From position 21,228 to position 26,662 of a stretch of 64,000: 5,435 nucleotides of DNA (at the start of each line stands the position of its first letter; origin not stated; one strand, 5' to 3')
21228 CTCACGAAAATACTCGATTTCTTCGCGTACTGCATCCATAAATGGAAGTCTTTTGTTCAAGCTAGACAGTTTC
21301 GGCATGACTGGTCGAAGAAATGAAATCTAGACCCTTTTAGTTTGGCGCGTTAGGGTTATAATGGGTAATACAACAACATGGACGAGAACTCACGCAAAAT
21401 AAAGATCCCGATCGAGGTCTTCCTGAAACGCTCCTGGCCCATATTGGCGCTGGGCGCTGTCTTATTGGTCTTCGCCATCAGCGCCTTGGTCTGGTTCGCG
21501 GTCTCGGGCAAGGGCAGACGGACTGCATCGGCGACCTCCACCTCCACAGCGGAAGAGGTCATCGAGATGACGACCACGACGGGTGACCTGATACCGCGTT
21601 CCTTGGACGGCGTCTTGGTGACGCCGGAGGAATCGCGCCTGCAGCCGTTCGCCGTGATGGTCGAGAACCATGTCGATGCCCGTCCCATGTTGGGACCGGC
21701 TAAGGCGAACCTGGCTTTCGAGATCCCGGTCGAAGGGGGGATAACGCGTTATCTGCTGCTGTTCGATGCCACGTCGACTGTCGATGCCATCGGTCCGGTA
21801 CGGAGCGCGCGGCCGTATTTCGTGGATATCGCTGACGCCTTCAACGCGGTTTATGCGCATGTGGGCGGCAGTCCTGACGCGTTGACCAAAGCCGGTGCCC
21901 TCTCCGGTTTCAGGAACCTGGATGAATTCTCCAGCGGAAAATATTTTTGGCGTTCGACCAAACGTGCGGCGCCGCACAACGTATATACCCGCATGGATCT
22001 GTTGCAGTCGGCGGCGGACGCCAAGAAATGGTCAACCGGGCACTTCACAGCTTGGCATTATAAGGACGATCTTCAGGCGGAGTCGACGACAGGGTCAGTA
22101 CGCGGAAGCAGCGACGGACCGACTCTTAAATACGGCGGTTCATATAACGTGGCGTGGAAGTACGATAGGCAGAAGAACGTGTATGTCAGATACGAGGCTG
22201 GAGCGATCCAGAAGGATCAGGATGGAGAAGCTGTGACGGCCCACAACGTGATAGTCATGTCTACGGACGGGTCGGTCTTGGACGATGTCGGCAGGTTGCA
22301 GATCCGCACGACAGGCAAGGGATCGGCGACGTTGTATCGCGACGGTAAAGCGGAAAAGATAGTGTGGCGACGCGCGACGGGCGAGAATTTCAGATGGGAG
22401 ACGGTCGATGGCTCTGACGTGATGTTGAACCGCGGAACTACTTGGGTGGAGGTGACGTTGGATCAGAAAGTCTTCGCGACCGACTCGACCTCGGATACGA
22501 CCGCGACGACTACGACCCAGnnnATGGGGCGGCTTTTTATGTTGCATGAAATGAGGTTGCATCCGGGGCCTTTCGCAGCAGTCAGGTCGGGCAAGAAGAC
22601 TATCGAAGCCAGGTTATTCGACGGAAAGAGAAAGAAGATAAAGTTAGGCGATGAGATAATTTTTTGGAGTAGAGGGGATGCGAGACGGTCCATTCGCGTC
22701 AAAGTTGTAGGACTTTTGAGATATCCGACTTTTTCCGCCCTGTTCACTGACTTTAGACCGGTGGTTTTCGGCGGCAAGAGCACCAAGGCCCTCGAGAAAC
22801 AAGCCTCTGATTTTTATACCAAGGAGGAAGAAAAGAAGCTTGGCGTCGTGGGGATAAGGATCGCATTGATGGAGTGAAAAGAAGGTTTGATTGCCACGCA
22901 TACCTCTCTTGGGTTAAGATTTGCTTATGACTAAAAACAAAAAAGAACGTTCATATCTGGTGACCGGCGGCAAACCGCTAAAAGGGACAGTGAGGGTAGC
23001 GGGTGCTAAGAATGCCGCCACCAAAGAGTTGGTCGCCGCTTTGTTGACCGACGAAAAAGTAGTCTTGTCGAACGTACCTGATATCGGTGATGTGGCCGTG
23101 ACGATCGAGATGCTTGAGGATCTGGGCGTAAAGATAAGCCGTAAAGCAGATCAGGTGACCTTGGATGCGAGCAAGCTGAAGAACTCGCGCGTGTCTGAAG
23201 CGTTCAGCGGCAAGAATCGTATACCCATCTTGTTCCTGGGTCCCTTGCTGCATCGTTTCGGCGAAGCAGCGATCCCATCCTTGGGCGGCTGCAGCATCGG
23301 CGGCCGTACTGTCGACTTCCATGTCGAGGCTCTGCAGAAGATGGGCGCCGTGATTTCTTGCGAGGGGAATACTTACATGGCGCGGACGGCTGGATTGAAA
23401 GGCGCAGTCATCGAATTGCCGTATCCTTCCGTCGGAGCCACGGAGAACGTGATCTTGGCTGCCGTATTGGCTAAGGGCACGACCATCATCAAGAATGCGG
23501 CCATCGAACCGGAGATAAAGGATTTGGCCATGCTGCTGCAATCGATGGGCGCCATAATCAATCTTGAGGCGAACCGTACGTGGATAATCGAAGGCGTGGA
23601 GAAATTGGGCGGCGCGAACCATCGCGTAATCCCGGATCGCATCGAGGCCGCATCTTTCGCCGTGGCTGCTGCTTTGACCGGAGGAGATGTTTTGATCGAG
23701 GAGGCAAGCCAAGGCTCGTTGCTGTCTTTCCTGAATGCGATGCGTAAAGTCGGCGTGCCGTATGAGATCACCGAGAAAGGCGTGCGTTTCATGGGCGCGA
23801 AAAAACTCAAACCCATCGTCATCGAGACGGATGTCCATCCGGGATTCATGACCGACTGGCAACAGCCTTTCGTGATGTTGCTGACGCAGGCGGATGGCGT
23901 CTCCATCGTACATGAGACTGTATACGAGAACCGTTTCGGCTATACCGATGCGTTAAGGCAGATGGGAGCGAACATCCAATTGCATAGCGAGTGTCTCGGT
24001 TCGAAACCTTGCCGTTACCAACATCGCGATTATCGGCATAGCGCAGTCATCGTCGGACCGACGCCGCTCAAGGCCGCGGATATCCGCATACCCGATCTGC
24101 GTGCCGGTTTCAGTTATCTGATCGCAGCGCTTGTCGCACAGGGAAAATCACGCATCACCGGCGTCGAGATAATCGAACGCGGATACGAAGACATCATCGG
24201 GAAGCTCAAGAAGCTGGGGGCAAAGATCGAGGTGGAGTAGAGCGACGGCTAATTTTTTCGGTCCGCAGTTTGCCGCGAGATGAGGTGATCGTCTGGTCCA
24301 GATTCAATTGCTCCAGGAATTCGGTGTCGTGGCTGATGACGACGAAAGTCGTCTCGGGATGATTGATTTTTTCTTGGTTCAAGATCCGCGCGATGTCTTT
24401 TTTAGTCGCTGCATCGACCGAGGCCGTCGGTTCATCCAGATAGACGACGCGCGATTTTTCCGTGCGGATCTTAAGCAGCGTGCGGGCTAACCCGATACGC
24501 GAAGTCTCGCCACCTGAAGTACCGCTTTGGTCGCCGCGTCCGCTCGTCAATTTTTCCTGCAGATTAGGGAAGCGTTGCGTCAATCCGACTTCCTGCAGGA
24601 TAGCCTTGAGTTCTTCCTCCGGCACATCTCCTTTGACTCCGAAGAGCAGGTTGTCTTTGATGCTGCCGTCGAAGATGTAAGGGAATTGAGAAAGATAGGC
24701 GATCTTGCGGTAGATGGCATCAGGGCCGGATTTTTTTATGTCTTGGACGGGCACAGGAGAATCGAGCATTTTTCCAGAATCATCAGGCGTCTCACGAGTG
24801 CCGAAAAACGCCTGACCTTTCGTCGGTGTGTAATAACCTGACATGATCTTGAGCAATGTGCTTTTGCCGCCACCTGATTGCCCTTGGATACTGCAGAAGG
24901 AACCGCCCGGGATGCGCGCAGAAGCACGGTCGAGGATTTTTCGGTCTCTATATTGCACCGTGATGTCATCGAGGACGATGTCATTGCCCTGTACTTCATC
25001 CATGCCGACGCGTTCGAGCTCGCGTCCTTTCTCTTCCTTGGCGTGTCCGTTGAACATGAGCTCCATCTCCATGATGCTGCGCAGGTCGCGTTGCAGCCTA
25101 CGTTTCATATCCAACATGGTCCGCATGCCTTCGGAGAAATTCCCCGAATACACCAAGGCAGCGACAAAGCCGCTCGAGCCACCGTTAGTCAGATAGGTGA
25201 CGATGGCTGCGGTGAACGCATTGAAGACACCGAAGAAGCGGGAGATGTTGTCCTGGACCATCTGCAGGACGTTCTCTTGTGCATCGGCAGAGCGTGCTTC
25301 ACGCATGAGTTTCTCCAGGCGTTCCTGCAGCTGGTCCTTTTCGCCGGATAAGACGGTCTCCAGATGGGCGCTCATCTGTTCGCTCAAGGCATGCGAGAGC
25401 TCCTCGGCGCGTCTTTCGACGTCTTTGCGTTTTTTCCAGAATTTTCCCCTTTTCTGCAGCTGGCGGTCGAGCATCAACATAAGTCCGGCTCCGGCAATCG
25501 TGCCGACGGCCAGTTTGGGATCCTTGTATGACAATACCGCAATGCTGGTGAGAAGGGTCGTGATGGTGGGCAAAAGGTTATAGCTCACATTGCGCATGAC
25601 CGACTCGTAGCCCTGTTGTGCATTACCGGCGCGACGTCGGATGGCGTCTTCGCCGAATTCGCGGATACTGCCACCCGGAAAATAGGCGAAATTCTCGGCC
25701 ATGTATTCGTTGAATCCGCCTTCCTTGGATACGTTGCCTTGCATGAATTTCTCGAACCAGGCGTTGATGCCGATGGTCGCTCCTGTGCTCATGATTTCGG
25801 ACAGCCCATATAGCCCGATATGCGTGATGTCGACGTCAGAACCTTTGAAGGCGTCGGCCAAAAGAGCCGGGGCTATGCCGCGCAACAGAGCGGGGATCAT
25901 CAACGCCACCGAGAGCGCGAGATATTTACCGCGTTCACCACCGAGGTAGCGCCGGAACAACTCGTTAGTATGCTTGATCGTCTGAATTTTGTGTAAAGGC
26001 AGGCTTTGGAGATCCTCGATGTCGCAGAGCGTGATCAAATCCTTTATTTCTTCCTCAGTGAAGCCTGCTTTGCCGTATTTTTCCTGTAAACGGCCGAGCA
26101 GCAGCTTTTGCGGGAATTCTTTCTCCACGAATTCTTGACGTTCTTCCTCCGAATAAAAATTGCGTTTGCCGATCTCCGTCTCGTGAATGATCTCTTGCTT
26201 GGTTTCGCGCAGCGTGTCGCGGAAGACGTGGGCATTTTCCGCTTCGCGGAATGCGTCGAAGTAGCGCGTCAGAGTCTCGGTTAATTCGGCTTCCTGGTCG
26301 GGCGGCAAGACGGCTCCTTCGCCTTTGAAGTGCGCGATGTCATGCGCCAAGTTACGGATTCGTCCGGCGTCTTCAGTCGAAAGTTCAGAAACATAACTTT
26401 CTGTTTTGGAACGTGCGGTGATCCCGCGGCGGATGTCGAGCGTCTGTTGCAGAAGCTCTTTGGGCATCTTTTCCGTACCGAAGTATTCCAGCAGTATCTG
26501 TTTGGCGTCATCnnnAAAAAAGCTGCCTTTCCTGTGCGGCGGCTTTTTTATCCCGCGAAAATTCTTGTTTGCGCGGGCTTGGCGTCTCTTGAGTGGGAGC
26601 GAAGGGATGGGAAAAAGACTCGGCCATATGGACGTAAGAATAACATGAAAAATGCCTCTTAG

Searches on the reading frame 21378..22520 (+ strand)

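Call 71: search_protein_families(library=pfam, proteins=[window:21378-22520:+], max_evalue=0.00001)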
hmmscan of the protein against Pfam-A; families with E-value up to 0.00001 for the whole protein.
window:21378-22520:+ (381 aa): 2 families
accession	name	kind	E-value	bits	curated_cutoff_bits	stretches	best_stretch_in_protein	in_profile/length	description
PF11258.13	DUF3048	-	4.5e-41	140.9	25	1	81-218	7-147/148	Protein of unknown function (DUF3048) N-terminal domain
PF17479.7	DUF3048_C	-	1.4e-22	80.6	25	1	250-357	3-114/114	Protein of unknown function (DUF3048) C-terminal domain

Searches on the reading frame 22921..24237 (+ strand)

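Call 71: search_protein_families(library=pfam, proteins=[window:22921-24237:+], max_evalue=0.00001)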
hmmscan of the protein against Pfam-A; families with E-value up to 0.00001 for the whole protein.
window:22921-24237:+ (439 aa): 1 family
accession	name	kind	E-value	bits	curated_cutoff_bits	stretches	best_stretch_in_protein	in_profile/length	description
PF00275.25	EPSP_synthase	-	2.7e-75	254.1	22.8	1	14-429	1-417/417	EPSP synthase (3-phosphoshikimate 1-carboxyvinyltransferase)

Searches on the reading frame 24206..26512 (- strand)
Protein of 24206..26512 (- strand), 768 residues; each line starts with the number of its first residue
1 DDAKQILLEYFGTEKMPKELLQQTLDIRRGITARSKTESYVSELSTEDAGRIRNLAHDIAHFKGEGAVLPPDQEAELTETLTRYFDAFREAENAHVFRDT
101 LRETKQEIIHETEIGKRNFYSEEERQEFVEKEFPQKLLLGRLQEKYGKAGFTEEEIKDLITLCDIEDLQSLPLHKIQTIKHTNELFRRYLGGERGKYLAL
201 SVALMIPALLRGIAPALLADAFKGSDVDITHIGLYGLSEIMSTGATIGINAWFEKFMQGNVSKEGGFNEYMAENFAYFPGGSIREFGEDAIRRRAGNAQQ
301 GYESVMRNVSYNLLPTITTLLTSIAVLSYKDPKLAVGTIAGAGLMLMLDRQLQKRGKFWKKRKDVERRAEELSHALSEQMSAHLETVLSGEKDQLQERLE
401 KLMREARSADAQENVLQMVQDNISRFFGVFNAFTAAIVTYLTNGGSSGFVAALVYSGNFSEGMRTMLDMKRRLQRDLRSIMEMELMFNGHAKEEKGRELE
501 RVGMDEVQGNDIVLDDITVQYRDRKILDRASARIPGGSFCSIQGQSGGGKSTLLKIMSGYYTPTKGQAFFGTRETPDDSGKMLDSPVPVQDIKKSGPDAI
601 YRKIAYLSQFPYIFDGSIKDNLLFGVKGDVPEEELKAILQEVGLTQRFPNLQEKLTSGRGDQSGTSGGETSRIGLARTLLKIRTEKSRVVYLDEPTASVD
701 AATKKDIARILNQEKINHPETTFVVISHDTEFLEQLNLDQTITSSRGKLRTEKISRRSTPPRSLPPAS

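Call 71: search_protein_families(library=pfam, proteins=[window:24206-26512:-], max_evalue=0.00001)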
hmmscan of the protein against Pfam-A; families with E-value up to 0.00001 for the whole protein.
window:24206-26512:- (768 aa): 1 family
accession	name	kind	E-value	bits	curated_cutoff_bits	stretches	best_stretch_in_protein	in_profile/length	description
PF00005.33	ABC_tran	-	3.9e-17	63.6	25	1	528-697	2-137/137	ABC transporter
